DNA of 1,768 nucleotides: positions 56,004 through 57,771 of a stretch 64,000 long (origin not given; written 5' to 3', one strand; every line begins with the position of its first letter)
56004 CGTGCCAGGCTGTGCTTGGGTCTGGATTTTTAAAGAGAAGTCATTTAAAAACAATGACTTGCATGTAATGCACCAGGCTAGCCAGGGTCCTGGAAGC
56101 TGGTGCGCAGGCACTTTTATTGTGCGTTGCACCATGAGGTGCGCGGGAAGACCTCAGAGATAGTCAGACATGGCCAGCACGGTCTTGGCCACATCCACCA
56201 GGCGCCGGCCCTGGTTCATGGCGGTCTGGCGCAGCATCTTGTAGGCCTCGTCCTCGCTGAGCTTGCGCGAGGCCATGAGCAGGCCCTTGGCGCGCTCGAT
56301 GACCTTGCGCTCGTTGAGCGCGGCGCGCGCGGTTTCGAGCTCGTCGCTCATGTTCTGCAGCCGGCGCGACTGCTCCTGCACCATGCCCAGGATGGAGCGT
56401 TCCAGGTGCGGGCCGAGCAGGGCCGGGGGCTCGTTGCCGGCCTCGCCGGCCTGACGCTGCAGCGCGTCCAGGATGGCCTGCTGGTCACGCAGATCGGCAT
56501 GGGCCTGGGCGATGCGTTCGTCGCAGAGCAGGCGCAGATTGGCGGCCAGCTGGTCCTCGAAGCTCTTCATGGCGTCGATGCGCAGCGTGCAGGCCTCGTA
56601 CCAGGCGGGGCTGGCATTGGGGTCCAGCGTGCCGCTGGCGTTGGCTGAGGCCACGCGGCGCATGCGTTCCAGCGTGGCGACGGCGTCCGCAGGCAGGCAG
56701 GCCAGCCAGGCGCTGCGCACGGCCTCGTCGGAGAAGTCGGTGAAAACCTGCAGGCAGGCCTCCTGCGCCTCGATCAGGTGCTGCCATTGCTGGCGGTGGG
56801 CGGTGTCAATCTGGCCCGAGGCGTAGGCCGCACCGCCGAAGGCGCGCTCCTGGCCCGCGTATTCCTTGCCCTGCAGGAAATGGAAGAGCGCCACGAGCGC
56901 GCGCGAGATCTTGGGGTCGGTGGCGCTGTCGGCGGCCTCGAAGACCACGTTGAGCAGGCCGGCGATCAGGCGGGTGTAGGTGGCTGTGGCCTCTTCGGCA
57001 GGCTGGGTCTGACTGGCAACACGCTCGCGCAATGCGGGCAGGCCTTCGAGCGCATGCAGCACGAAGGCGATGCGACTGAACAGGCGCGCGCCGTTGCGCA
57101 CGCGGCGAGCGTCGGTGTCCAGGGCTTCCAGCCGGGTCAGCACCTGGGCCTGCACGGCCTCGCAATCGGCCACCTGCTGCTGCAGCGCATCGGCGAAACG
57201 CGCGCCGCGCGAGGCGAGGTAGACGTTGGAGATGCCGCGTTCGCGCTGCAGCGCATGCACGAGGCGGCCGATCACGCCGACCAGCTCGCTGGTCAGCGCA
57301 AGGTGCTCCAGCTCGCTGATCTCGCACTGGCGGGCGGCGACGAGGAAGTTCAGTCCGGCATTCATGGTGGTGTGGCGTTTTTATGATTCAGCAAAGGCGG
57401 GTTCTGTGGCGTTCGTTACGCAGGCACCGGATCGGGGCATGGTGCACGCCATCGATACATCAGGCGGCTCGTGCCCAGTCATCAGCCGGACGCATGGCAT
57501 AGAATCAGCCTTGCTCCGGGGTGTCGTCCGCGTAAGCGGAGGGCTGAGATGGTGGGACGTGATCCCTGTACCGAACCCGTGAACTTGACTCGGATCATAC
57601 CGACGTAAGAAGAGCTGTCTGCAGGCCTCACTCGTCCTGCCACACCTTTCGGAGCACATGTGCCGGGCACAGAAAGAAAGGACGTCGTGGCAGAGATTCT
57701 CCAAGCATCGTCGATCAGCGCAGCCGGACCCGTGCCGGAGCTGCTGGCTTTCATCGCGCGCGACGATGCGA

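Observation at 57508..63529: TPP riboswitch controlling a LuxE/LuxC carboxylate-reducing pair, a ThiXYZ-like ABC importer and an SDR: candidate undescribed reductive salvage of oxidised thiamine precursors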

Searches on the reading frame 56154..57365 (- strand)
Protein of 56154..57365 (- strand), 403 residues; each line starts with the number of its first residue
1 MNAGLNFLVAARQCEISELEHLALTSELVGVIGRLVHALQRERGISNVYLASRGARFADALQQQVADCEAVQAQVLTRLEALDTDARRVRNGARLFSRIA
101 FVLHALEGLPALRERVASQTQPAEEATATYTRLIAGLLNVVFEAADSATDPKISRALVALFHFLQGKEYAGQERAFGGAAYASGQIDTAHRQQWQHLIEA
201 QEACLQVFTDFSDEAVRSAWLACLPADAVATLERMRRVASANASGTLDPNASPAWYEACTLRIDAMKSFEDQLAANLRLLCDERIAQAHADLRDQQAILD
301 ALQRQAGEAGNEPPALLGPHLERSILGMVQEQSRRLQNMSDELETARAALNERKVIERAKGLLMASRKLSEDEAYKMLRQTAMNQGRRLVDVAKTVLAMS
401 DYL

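Call 22: search_protein_families(library=pfam, proteins=[window:56154-57365:-])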
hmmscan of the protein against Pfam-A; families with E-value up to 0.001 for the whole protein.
window:56154-57365:- (403 aa): 2 families
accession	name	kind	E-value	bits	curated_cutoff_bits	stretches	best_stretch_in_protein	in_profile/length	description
PF08376.15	NIT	-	4.8e-59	201.1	24.9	1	35-277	2-238/239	Nitrate and nitrite sensing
PF03861.19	ANTAR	-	3.5e-21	75.2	27.3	1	345-397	2-54/54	ANTAR domain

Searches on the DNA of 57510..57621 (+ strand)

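Call 17: build_rna_model(alignment_id=A2)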
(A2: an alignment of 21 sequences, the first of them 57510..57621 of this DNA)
Model R1 built from alignment A2 (21 sequences, 135 columns); structure: RNAalifold consensus.
model positions 92; base pairs 20; branch points 2; effective number of sequences 1.88; information 0.62 bits per position. Calibrated on 0.2 Mb of random sequence (short: E-values are rough).
structure used (alignment columns):
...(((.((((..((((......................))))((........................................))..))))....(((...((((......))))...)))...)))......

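Call 18: search_with_rna_model(model_id=R1, sources=[window, L001, L002, L003, L004, L005, L006, L007, L008, L009, L010, L011, L012, L013, L014, L015, L016, L017, L018, L019, L020, L021, L022, L023, L024, L025, L026, L027, L028, L029, L030, L031, L032, L033, L034, L035, L036, L037, L038, L039, L040, L041, L042, L043, L044, L045, L046, L047, L048, L049, L050, L051, L052, L053, L054, L055, L056, L057, L058, L059, L060, L061, L062, L063, L064, L065, L066, L067, L068, L069, L070, L071, L072, L073, L074, L075, L076, L077, L078, L079, L080], max_evalue=1)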
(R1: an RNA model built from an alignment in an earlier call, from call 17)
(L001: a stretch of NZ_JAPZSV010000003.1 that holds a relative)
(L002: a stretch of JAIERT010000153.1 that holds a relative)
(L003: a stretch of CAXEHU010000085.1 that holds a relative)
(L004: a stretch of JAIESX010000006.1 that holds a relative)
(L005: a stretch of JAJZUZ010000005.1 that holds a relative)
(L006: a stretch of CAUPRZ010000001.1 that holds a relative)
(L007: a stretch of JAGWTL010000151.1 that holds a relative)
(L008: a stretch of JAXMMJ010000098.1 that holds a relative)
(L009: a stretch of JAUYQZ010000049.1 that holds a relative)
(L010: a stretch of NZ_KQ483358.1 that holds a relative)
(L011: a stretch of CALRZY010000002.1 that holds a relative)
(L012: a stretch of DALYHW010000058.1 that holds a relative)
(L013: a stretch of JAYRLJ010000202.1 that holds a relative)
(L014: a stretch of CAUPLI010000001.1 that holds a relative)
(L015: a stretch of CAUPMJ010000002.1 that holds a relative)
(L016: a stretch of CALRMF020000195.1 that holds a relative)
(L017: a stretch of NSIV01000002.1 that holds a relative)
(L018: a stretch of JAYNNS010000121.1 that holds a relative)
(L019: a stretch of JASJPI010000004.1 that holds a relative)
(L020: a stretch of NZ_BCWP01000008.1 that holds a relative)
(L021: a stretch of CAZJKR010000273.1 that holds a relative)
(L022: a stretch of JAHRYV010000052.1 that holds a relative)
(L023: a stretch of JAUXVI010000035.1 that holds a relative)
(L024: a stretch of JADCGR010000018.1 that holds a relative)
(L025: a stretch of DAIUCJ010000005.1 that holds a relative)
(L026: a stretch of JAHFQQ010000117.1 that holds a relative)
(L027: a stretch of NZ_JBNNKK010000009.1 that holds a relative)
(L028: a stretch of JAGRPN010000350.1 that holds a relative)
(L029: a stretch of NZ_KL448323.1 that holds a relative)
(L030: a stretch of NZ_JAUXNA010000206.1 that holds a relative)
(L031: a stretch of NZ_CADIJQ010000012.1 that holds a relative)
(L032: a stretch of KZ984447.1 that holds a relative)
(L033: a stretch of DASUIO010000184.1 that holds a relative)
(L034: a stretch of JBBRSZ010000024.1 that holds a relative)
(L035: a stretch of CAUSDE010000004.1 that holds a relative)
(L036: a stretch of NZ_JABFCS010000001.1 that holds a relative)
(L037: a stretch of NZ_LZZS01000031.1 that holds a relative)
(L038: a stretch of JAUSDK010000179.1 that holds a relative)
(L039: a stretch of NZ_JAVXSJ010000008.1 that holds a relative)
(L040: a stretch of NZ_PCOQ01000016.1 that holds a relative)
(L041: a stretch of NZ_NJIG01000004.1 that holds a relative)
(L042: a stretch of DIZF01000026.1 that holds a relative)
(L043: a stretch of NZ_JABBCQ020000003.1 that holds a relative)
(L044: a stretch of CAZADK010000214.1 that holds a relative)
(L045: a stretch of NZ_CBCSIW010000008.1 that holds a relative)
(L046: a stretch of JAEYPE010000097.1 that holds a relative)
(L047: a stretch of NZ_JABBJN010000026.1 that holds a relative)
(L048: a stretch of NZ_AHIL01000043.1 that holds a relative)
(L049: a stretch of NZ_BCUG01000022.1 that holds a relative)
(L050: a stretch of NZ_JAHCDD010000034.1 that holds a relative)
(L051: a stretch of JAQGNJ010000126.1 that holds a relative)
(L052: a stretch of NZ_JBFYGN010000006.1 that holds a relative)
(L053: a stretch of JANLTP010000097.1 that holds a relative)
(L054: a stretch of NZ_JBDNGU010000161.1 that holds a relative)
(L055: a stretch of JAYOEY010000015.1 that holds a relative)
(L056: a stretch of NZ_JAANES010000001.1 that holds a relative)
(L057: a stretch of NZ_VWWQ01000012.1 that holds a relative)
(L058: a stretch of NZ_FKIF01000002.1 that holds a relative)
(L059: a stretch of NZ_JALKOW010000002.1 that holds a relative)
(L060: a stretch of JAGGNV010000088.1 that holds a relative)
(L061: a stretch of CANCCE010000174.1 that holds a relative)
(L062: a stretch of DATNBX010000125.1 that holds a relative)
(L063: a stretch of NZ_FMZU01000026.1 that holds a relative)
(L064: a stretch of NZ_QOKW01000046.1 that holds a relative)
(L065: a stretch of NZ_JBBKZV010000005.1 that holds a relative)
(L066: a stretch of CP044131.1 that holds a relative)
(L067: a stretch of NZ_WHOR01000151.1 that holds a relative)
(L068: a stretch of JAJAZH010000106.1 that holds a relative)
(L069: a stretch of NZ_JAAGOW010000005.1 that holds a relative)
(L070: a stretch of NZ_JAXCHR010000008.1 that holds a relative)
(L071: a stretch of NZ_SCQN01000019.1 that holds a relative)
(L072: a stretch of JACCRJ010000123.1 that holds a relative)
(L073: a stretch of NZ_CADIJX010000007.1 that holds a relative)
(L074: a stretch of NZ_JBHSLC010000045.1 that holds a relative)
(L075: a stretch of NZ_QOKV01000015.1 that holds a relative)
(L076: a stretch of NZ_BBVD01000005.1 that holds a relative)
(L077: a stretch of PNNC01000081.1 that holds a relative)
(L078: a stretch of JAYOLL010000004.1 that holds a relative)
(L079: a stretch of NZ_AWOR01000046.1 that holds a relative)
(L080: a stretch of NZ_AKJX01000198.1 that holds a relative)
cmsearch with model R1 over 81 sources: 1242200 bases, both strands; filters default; matches with E-value up to 1: 77.
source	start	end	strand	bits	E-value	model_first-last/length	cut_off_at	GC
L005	6733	6831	+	94.3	3.8e-23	1-92/92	no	0.59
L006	6738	6835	+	93.2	7.8e-23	1-92/92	no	0.56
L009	6729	6828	+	92.7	1.1e-22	1-92/92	no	0.58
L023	6693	6797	+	92.1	1.6e-22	1-92/92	no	0.61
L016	2094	2198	+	91.9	1.8e-22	1-92/92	no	0.61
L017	6681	6785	+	91.8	2e-22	1-92/92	no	0.6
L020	6692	6796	+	91.5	2.3e-22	1-92/92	no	0.6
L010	6736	6834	+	90.9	3.5e-22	1-92/92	no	0.6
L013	3163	3267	+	90.7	4.1e-22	1-92/92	no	0.62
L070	6685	6790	+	90.3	5.3e-22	1-92/92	no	0.61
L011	6735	6833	+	90.2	5.4e-22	1-92/92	no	0.56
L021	109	213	+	90.1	5.7e-22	1-92/92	no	0.64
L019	6693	6796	+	89.7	7.4e-22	1-92/92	no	0.55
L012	4123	4224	+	89.7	7.8e-22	1-92/92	no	0.58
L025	6718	6814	+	89.2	1e-21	1-92/92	no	0.64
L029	6688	6793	+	88.7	1.4e-21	1-92/92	no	0.61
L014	6734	6833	+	88.5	1.6e-21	1-92/92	no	0.58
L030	1881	1986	+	88.2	2e-21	1-92/92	no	0.58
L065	6721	6804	+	87.8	2.6e-21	1-92/92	no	0.57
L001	6722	6832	+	87.2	3.7e-21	1-92/92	no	0.59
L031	6752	6833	+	86.5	5.9e-21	1-92/92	no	0.61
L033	2278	2383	+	86.4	6.2e-21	1-92/92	no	0.57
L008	6723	6834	+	86.4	6.2e-21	1-92/92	no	0.57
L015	6723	6834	+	86.4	6.2e-21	1-92/92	no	0.57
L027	6752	6833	+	86.4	6.4e-21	1-92/92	no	0.61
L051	5885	5968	+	86.2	7.1e-21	1-92/92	no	0.57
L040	6755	6836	+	86.1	7.5e-21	1-92/92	no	0.62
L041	6755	6836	+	86.1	7.5e-21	1-92/92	no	0.62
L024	6717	6828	+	86.1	7.7e-21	1-92/92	no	0.59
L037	6755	6836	+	86.1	7.8e-21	1-92/92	no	0.61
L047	6754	6835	+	86.1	7.8e-21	1-92/92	no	0.61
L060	6552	6635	+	86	8.2e-21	1-92/92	no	0.6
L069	6550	6633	+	86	8.2e-21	1-92/92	no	0.6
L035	6755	6836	+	85.9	8.8e-21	1-92/92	no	0.6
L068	2026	2107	+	85.9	9e-21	1-92/92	no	0.61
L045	6752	6833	+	85.8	9.4e-21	1-92/92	no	0.6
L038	453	558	+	85.6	1e-20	1-92/92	no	0.61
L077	492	598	+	85.6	1e-20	1-92/92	no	0.56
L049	6753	6834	+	85.2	1.3e-20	1-92/92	no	0.62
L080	6733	6814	+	85.1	1.5e-20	1-92/92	no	0.59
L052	6657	6738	+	84.9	1.6e-20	1-92/92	no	0.63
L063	6552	6635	+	84.8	1.8e-20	1-92/92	no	0.61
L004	6722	6833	+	84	2.9e-20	1-92/92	no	0.6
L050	6750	6831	+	84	2.9e-20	1-92/92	no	0.61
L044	183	266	+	83.8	3.2e-20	1-92/92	no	0.58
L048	6727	6808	+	83.5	4.1e-20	1-92/92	no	0.61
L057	6727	6808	+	83.5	4.1e-20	1-92/92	no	0.61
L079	6727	6808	+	83.5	4.1e-20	1-92/92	no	0.61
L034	5878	5959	+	83.3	4.5e-20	1-92/92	no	0.59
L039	6743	6824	+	83.3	4.6e-20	1-92/92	no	0.62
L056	6727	6808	+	83.3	4.6e-20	1-92/92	no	0.62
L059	6727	6808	+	83.3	4.6e-20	1-92/92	no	0.62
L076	6727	6808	+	83.3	4.6e-20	1-92/92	no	0.62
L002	3486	3597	+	83.3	4.7e-20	1-92/92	no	0.56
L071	6742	6823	+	83.2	5e-20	1-92/92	no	0.56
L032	6745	6826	+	83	5.5e-20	1-92/92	no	0.62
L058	6710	6791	+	82.9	5.9e-20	1-92/92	no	0.62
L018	3654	3765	+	82.9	5.9e-20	1-92/92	no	0.62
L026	2352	2457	+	82.1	1e-19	1-92/92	no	0.58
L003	6709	6820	+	81.3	1.7e-19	1-92/92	no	0.58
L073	244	325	+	80.9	2.1e-19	1-92/92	no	0.65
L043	6743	6824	+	80.8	2.2e-19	1-92/92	no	0.61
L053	6716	6819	+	80.8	2.3e-19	1-92/92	no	0.58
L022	1059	1195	+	80.5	2.7e-19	1-92/92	no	0.6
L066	6700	6781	+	79.6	4.9e-19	1-92/92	no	0.61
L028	5826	5909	+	78.3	1.1e-18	1-92/92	no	0.61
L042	5873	5957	+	78.3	1.1e-18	1-92/92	no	0.62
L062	3483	3570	+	78.1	1.3e-18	1-92/92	no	0.59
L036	5923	6007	+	77.9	1.5e-18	1-92/92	no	0.62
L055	6711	6823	+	71.9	6.8e-17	1-92/92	no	0.63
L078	6732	6846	+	69.8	2.6e-16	1-92/92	no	0.68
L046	6702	6820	+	64.9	6.2e-15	1-92/92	no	0.69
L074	6701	6819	+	64.3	9e-15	1-92/92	no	0.66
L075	6686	6804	+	64.3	9e-15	1-92/92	no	0.66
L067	6701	6819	+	64.3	9e-15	1-92/92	no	0.66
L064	6712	6830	+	64.3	9.1e-15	1-92/92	no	0.66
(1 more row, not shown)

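Call 41: search_with_rna_model(model_id=R1, sources=[window, L001, L002, L003, L004, L005, L006, L008, L009, L010, L011, L012, L013, L014, L015, L016, L017, L018, L019, L020, L021, L022, L023, L024, L025, L026, L027, L028, L029, L030, L031, L032, L033, L034, L035, L036, L037, L038, L039, L040, L041, L042, L043, L044, L045, L046, L047, L048, L049, L050, L051, L052, L053, L055, L056, L057, L058, L059, L060, L062, L063, L064, L065, L066, L067, L068, L069, L070, L071, L073, L074, L075, L076, L077, L078, L079, L080, L081], max_evalue=0.001, make_alignment=true)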
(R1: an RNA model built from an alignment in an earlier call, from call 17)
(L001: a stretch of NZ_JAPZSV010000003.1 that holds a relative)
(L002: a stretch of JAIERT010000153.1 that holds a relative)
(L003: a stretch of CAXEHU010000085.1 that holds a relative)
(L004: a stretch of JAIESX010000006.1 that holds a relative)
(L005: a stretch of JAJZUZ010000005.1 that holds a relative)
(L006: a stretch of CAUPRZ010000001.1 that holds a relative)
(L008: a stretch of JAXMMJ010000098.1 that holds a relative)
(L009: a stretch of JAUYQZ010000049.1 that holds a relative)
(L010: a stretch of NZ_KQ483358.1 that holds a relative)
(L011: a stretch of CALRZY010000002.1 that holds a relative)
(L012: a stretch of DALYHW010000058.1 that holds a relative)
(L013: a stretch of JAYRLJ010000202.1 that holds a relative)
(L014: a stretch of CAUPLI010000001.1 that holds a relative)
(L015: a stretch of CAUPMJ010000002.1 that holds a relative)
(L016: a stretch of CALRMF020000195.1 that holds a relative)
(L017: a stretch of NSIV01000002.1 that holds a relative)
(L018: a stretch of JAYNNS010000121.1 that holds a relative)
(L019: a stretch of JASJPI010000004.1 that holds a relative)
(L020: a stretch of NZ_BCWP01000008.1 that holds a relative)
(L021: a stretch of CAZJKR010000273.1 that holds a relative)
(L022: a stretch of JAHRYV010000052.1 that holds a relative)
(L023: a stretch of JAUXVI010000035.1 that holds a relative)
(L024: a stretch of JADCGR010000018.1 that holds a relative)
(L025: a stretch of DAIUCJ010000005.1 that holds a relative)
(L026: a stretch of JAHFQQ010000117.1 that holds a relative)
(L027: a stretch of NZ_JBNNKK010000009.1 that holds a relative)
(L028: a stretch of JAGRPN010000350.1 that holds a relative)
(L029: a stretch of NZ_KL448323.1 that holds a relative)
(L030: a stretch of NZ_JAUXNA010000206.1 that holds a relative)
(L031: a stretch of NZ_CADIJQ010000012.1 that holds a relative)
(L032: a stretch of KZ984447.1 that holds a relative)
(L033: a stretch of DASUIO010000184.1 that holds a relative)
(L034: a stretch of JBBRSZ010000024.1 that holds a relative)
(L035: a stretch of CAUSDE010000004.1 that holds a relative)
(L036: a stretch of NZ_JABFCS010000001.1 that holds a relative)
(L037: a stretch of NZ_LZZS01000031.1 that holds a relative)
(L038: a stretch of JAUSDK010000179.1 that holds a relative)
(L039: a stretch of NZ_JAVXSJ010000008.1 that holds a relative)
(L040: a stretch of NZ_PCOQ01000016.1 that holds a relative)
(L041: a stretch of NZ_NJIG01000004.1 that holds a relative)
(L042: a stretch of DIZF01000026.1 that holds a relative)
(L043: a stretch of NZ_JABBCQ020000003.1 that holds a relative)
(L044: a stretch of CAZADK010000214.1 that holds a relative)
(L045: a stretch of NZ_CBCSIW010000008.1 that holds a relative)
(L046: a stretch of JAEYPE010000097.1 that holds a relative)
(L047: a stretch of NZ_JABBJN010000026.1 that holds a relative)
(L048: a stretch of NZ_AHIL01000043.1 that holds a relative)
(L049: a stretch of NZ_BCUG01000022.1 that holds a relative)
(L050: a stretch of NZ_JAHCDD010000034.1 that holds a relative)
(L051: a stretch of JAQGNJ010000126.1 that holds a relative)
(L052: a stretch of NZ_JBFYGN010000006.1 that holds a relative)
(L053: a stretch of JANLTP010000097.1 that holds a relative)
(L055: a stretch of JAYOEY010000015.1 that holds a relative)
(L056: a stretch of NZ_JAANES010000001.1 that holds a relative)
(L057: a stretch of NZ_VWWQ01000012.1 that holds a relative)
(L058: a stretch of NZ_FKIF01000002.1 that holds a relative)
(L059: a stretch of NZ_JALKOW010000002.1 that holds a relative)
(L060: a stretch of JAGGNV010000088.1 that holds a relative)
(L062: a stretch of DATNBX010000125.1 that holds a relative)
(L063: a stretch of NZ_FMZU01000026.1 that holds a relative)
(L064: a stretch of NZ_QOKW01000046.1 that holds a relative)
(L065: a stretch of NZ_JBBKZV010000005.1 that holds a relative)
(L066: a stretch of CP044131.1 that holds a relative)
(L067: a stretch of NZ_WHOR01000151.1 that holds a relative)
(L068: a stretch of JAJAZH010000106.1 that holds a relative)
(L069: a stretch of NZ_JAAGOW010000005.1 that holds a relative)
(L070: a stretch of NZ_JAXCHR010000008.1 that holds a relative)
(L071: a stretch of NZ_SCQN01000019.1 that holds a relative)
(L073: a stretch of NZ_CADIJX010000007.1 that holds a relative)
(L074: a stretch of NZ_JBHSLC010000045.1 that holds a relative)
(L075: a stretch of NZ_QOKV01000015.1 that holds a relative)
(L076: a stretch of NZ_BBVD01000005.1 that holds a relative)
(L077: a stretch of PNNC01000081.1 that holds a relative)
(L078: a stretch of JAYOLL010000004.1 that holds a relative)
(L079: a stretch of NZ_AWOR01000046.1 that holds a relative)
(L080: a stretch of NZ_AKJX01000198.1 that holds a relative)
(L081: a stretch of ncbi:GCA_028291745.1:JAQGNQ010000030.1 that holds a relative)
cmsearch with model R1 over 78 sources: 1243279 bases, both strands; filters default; matches with E-value up to 0.001: 78.
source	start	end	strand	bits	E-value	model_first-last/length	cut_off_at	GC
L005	6733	6831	+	94.3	3.8e-23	1-92/92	no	0.59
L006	6738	6835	+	93.2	7.8e-23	1-92/92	no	0.56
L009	6729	6828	+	92.7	1.1e-22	1-92/92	no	0.58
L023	6693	6797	+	92.1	1.6e-22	1-92/92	no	0.61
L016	2094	2198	+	91.9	1.8e-22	1-92/92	no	0.61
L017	6681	6785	+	91.8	2e-22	1-92/92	no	0.6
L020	6692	6796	+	91.5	2.3e-22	1-92/92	no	0.6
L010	6736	6834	+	90.9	3.5e-22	1-92/92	no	0.6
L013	3163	3267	+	90.7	4.1e-22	1-92/92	no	0.62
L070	6685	6790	+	90.3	5.3e-22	1-92/92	no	0.61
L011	6735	6833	+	90.2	5.4e-22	1-92/92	no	0.56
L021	109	213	+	90.1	5.7e-22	1-92/92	no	0.64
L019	6693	6796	+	89.7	7.4e-22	1-92/92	no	0.55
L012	4123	4224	+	89.7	7.8e-22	1-92/92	no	0.58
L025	6718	6814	+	89.2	1e-21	1-92/92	no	0.64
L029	6688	6793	+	88.7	1.4e-21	1-92/92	no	0.61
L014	6734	6833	+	88.5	1.6e-21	1-92/92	no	0.58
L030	1881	1986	+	88.2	2e-21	1-92/92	no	0.58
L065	6721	6804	+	87.8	2.6e-21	1-92/92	no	0.57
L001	6722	6832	+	87.2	3.7e-21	1-92/92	no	0.59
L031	6752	6833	+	86.5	6e-21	1-92/92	no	0.61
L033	2278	2383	+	86.4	6.2e-21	1-92/92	no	0.57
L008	6723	6834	+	86.4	6.2e-21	1-92/92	no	0.57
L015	6723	6834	+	86.4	6.2e-21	1-92/92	no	0.57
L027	6752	6833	+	86.4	6.4e-21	1-92/92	no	0.61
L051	5885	5968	+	86.2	7.1e-21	1-92/92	no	0.57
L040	6755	6836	+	86.1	7.5e-21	1-92/92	no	0.62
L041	6755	6836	+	86.1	7.5e-21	1-92/92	no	0.62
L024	6717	6828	+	86.1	7.7e-21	1-92/92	no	0.59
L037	6755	6836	+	86.1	7.8e-21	1-92/92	no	0.61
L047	6754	6835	+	86.1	7.8e-21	1-92/92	no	0.61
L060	6552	6635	+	86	8.2e-21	1-92/92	no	0.6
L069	6550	6633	+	86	8.2e-21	1-92/92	no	0.6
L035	6755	6836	+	85.9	8.8e-21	1-92/92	no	0.6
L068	2026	2107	+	85.9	9e-21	1-92/92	no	0.61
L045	6752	6833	+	85.8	9.4e-21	1-92/92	no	0.6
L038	453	558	+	85.6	1e-20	1-92/92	no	0.61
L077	492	598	+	85.6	1e-20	1-92/92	no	0.56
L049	6753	6834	+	85.2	1.3e-20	1-92/92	no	0.62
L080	6733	6814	+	85.1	1.5e-20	1-92/92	no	0.59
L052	6657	6738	+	84.9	1.6e-20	1-92/92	no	0.63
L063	6552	6635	+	84.8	1.8e-20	1-92/92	no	0.61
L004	6722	6833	+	84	2.9e-20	1-92/92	no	0.6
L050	6750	6831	+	84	2.9e-20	1-92/92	no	0.61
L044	183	266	+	83.8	3.2e-20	1-92/92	no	0.58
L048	6727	6808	+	83.5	4.1e-20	1-92/92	no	0.61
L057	6727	6808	+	83.5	4.1e-20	1-92/92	no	0.61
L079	6727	6808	+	83.5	4.1e-20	1-92/92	no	0.61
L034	5878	5959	+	83.3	4.5e-20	1-92/92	no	0.59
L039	6743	6824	+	83.3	4.6e-20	1-92/92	no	0.62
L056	6727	6808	+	83.3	4.6e-20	1-92/92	no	0.62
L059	6727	6808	+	83.3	4.6e-20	1-92/92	no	0.62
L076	6727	6808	+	83.3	4.6e-20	1-92/92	no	0.62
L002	3486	3597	+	83.3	4.7e-20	1-92/92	no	0.56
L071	6742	6823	+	83.2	5e-20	1-92/92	no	0.56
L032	6745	6826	+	83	5.5e-20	1-92/92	no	0.62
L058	6710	6791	+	82.9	5.9e-20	1-92/92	no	0.62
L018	3654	3765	+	82.9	5.9e-20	1-92/92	no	0.62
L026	2352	2457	+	82.1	1e-19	1-92/92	no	0.58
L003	6709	6820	+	81.3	1.7e-19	1-92/92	no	0.58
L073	244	325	+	80.9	2.2e-19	1-92/92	no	0.65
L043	6743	6824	+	80.8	2.2e-19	1-92/92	no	0.61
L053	6716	6819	+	80.8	2.3e-19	1-92/92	no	0.58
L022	1059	1195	+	80.5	2.7e-19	1-92/92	no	0.6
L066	6700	6781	+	79.6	4.9e-19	1-92/92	no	0.61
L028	5826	5909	+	78.3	1.1e-18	1-92/92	no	0.61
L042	5873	5957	+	78.3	1.1e-18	1-92/92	no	0.62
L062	3483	3570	+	78.1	1.3e-18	1-92/92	no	0.59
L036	5923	6007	+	77.9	1.5e-18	1-92/92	no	0.62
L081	7942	8026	+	77.9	1.5e-18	1-92/92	no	0.62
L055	6711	6823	+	71.9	6.8e-17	1-92/92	no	0.63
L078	6732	6846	+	69.8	2.6e-16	1-92/92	no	0.68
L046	6702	6820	+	64.9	6.2e-15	1-92/92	no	0.69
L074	6701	6819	+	64.3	9e-15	1-92/92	no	0.66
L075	6686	6804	+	64.3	9e-15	1-92/92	no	0.66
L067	6701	6819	+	64.3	9.1e-15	1-92/92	no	0.66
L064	6712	6830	+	64.3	9.1e-15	1-92/92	no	0.66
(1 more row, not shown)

Alignment A3: 78 matches aligned to the model, 174 columns, each read 5' to 3' on its own strand. Consensus structure (alignment columns), stored with it:
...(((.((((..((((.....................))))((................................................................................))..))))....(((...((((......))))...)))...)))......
